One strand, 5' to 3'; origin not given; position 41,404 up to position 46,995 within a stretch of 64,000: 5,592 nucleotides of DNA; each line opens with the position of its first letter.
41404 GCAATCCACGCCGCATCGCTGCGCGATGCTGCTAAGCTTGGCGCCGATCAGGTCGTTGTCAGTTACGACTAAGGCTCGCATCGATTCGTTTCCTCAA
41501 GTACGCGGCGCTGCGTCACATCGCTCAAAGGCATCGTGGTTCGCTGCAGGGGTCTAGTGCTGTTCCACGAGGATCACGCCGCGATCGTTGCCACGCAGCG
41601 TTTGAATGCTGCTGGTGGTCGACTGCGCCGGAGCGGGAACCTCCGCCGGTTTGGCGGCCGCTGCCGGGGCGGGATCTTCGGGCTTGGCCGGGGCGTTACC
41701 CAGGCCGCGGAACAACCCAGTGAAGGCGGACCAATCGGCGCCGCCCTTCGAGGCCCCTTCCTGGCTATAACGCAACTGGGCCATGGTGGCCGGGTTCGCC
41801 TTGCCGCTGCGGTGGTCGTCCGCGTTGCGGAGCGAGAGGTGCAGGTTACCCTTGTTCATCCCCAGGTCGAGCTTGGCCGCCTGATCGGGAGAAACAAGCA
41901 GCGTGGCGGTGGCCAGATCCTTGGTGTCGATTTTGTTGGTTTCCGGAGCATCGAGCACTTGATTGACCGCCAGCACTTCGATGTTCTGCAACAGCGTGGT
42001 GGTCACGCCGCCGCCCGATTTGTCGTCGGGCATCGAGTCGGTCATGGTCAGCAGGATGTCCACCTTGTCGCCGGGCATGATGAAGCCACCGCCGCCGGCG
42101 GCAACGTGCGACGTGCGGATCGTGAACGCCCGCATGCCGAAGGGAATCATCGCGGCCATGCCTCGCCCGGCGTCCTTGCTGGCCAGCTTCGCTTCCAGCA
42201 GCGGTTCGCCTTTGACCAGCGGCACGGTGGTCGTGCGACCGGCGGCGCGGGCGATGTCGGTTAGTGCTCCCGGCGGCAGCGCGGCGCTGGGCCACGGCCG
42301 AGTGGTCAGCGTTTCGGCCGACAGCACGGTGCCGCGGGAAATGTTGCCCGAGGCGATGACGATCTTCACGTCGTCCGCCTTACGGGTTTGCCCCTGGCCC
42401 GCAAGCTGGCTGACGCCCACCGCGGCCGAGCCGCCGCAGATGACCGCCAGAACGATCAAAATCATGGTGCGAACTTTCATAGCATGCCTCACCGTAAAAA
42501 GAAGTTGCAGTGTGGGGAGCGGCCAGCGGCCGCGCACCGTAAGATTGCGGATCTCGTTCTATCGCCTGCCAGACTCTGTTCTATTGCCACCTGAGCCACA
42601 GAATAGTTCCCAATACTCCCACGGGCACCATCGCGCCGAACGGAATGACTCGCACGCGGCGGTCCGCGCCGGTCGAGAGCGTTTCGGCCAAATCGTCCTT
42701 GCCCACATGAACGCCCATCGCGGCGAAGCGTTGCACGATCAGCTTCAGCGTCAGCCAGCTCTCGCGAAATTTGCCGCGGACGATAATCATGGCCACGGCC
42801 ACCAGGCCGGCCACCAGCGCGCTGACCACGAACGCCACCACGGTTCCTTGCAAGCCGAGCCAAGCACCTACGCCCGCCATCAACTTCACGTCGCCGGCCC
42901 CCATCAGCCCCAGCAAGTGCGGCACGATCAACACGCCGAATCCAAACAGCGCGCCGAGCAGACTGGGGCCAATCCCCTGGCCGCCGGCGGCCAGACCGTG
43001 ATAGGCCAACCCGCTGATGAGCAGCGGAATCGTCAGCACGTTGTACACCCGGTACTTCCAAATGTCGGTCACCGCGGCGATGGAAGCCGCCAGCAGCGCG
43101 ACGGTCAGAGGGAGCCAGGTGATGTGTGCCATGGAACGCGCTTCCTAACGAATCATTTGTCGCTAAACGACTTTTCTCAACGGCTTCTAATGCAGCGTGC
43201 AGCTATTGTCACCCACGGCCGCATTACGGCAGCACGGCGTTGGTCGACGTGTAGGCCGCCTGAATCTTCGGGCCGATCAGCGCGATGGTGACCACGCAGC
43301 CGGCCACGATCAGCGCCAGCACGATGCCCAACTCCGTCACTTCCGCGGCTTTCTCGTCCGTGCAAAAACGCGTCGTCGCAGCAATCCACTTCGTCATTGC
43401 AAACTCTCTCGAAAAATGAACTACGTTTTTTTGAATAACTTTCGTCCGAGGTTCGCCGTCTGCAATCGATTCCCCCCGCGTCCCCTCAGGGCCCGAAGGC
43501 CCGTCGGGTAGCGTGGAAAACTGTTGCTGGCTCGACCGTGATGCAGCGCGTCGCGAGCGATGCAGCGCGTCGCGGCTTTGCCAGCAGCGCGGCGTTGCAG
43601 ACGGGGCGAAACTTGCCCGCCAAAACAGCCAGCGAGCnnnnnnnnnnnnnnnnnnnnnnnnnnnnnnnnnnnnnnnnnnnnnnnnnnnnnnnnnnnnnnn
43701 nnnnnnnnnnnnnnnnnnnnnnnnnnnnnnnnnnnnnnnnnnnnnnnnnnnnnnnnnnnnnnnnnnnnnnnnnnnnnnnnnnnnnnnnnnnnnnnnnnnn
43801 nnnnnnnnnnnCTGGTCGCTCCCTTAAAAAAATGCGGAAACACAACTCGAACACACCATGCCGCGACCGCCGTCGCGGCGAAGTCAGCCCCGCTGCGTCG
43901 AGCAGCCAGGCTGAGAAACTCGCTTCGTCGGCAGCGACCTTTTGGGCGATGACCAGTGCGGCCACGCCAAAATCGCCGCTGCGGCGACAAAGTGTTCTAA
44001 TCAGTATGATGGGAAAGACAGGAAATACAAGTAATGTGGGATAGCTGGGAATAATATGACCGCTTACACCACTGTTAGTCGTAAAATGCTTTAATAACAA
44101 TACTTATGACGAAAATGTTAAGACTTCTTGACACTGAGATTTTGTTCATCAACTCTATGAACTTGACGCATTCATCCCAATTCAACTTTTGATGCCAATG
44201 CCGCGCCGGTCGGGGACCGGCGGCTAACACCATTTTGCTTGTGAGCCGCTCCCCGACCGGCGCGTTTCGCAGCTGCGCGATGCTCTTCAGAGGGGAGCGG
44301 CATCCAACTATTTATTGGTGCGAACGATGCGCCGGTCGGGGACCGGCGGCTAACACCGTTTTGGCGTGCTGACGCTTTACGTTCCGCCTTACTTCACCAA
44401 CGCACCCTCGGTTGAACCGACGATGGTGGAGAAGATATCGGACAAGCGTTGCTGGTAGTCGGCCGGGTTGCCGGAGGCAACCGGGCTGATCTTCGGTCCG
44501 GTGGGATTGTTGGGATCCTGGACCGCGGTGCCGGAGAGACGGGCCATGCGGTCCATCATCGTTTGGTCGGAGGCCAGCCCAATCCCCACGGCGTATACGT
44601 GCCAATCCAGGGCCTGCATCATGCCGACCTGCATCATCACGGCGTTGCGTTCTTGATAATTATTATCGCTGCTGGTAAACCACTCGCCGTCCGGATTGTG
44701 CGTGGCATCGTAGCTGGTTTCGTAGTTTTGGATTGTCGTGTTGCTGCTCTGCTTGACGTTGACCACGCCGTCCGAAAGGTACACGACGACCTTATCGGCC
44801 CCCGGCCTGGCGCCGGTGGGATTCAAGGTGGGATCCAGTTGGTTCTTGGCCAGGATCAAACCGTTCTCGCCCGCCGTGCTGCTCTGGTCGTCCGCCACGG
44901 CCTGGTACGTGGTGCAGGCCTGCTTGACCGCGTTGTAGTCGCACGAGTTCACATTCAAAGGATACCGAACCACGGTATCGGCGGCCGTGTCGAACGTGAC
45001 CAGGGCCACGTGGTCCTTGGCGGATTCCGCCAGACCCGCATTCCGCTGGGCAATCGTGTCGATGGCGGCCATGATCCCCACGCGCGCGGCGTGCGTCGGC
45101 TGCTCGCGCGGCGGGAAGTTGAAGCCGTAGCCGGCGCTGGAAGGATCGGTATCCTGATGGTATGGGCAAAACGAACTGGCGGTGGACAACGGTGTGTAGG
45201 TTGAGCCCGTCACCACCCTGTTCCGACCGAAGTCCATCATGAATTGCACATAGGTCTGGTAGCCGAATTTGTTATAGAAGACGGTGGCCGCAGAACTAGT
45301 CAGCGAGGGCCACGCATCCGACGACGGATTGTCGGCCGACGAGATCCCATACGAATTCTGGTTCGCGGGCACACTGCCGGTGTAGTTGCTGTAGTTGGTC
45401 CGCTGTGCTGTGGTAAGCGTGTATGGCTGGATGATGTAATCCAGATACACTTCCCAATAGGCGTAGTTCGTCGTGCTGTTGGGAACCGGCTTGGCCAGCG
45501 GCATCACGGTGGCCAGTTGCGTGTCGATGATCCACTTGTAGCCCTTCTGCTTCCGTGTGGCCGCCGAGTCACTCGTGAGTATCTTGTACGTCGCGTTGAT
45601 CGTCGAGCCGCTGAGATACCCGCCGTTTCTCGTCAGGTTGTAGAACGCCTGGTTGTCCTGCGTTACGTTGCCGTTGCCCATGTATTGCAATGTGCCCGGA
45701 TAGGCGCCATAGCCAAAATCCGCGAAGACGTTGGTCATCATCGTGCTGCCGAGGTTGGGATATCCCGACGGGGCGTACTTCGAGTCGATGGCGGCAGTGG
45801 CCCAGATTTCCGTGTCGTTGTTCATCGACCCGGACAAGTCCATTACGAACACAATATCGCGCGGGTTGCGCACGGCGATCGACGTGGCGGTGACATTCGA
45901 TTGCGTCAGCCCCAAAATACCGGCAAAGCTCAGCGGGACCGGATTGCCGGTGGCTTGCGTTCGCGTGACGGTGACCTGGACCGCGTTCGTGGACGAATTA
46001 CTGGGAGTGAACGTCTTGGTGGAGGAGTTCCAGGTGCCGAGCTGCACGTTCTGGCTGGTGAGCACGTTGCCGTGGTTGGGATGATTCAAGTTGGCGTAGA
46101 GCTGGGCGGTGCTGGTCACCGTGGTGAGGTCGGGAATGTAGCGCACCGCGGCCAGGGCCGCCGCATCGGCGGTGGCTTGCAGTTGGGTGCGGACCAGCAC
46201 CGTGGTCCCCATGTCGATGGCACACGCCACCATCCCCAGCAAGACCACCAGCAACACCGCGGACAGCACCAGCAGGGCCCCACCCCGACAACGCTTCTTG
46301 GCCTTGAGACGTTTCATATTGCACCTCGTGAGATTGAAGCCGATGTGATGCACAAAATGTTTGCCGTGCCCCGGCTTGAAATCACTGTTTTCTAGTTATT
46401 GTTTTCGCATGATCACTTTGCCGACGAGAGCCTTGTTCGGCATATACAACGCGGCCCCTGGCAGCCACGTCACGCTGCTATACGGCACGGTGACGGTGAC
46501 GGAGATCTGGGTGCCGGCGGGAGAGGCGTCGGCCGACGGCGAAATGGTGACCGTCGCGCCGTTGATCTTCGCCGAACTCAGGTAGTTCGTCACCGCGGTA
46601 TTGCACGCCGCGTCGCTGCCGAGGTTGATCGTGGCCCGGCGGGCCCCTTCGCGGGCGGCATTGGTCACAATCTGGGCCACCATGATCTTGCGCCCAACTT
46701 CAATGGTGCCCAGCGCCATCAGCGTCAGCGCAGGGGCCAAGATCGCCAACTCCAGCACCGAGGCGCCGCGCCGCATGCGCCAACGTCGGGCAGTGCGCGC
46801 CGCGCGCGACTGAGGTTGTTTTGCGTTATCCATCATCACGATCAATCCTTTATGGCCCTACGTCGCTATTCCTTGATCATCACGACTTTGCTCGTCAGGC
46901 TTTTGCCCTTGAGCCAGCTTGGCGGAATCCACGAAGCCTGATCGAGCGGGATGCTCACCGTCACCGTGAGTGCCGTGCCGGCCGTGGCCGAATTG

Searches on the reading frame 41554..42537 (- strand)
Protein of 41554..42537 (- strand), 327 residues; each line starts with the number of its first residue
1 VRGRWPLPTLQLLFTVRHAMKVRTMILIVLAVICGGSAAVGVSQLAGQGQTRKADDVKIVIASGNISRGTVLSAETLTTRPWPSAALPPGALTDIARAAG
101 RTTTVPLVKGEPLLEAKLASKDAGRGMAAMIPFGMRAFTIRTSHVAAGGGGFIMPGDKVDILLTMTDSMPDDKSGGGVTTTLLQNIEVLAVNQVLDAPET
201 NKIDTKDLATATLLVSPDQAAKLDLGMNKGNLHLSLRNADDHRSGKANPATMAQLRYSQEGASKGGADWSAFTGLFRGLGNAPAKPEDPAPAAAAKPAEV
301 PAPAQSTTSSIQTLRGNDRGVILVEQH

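Call 5: search_protein_families(library=pfam, proteins=[window:41554-42537:-], max_evalue=0.01)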
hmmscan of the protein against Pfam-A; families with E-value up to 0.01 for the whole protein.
window:41554-42537:- (327 aa): 3 families
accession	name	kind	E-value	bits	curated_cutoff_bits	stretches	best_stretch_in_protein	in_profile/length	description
PF16976.10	RcpC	-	5.8e-25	87.9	28.8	1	126-237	2-114/114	Flp pilus assembly protein RcpC/CpaB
PF08666.17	SAF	-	6.9e-10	39.8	21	1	59-118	3-62/63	SAF domain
PF13144.11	ChapFlgA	-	2.7e-05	24.7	23.8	1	58-123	2-65/122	Chaperone for flagella basal body P-ring formation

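Call 6: search_protein_families(library=ncbifam, proteins=[window:41554-42537:-], max_evalue=0.01)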
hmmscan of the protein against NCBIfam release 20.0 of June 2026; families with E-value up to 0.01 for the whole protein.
window:41554-42537:- (327 aa): 2 families
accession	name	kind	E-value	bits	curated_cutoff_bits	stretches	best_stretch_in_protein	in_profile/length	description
TIGR03177.1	pilus_cpaB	equivalog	1.7e-60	204.5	71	1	26-317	2-257/262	Flp pilus assembly protein CpaB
TIGR03170.1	flgA_cterm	equivalog_domain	4.3e-08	33.2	54.65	1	56-150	12-107/137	flagellar basal body P-ring formation chaperone FlgA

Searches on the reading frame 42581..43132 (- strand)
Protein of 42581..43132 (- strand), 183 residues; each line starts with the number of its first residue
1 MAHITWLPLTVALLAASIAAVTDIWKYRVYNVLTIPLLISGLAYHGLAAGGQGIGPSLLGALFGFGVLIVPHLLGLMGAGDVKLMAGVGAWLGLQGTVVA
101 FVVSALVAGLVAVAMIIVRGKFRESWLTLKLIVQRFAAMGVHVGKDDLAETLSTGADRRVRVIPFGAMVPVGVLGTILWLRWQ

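Call 5: search_protein_families(library=pfam, proteins=[window:42581-43132:-], max_evalue=0.01)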
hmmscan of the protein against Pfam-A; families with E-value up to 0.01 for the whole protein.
window:42581-43132:- (183 aa): 1 family
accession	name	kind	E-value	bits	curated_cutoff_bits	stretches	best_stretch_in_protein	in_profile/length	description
PF01478.23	Peptidase_A24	-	4.9e-18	65.9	26.5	1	12-112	3-103/104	Type IV leader peptidase family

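Call 6: search_protein_families(library=ncbifam, proteins=[window:42581-43132:-], max_evalue=0.01)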
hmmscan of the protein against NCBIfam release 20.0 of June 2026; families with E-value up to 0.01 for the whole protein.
window:42581-43132:- (183 aa): 0 families

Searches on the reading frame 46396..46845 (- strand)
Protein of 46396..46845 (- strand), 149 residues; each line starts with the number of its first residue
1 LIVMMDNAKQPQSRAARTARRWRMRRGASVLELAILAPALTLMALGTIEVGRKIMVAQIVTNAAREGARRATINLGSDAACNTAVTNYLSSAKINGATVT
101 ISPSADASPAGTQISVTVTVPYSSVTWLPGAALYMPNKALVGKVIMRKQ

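Call 43: search_protein_families(library=pfam, proteins=[window:46396-46845:-], max_evalue=0.01)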
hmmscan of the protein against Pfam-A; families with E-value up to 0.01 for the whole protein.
window:46396-46845:- (149 aa): 1 family
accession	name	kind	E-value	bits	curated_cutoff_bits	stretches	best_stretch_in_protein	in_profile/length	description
PF07811.17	TadE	-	1.6e-13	51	22.9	1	27-69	1-43/43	TadE-like protein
